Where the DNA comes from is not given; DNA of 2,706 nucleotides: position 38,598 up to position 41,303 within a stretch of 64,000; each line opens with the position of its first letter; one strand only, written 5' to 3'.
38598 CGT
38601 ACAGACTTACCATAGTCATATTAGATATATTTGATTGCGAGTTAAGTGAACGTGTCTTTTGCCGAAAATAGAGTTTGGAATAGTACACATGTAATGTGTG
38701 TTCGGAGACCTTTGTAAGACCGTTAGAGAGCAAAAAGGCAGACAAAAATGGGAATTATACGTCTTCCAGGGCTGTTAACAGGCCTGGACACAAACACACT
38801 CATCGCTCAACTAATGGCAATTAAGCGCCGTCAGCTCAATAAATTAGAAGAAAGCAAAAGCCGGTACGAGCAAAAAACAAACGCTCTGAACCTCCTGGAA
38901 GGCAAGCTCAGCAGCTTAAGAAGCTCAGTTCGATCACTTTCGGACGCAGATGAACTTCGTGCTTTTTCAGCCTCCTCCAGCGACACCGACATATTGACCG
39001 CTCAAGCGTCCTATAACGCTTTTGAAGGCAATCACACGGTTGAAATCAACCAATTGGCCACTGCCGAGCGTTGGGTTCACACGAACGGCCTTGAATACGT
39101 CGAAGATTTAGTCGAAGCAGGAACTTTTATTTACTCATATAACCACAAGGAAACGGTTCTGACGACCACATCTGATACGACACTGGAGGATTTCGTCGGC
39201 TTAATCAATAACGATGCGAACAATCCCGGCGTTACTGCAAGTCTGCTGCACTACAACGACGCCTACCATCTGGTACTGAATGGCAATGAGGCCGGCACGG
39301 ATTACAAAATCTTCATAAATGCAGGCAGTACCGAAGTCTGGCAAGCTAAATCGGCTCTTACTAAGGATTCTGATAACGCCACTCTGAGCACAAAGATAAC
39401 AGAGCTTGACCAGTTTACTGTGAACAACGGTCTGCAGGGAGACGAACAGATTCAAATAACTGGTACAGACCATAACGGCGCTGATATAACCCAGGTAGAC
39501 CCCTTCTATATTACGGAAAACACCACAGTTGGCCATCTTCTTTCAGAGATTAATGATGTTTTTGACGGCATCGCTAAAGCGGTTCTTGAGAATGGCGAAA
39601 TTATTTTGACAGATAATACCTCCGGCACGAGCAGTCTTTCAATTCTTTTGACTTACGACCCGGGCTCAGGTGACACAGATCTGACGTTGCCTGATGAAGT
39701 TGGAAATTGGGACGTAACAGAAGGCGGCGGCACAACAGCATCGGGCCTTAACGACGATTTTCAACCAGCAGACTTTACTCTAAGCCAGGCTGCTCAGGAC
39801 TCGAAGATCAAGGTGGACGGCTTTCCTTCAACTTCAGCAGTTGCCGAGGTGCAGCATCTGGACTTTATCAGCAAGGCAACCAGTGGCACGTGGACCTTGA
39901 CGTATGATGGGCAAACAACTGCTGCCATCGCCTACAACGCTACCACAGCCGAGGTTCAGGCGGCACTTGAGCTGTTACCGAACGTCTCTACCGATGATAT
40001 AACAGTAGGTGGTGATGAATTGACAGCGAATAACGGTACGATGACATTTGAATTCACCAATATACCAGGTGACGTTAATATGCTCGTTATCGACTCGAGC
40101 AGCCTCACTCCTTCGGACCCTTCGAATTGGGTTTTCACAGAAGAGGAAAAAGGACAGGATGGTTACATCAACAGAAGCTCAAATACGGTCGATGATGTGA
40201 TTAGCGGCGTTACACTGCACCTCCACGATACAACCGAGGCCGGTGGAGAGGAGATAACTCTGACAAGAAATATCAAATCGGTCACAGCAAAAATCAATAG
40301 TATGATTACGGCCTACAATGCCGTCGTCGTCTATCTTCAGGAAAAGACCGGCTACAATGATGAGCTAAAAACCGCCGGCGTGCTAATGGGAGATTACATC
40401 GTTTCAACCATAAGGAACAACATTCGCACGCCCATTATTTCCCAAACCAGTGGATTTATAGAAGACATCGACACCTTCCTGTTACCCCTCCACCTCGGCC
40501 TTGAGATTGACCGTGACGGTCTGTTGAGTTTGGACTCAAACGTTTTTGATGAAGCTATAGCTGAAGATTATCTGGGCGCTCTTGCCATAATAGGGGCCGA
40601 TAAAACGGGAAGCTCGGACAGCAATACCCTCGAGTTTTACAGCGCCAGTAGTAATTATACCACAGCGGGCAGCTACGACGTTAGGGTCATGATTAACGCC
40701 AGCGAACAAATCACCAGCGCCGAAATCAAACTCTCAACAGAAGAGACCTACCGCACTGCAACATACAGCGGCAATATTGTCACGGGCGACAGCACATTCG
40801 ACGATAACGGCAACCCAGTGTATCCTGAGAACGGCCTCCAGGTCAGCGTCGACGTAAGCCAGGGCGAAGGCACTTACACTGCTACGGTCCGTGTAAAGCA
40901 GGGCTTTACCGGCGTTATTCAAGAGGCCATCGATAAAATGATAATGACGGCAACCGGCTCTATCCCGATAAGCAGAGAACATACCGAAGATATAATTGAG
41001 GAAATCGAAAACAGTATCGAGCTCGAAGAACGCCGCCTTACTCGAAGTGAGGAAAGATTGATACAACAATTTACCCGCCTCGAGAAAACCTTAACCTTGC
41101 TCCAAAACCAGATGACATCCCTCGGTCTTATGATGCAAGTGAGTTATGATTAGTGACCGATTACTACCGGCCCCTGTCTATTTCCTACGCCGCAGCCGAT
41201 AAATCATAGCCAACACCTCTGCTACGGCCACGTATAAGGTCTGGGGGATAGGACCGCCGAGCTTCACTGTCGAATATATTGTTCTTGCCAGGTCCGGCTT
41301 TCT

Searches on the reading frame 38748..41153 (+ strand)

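Call 40: search_protein_families(library=pfam, proteins=[window:38748-41153:+], max_evalue=0.001)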
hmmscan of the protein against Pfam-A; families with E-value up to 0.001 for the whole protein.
window:38748-41153:+ (801 aa): 2 families
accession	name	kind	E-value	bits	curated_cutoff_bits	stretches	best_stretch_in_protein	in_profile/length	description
PF07195.17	FliD_C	-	2.3e-30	106.2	25.4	1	474-786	13-235/236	Flagellar hook-associated protein 2 C-terminus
PF02465.23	FliD_N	-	1.5e-23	83.7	24.8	1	11-106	1-96/97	Flagellar hook-associated protein 2 N-terminus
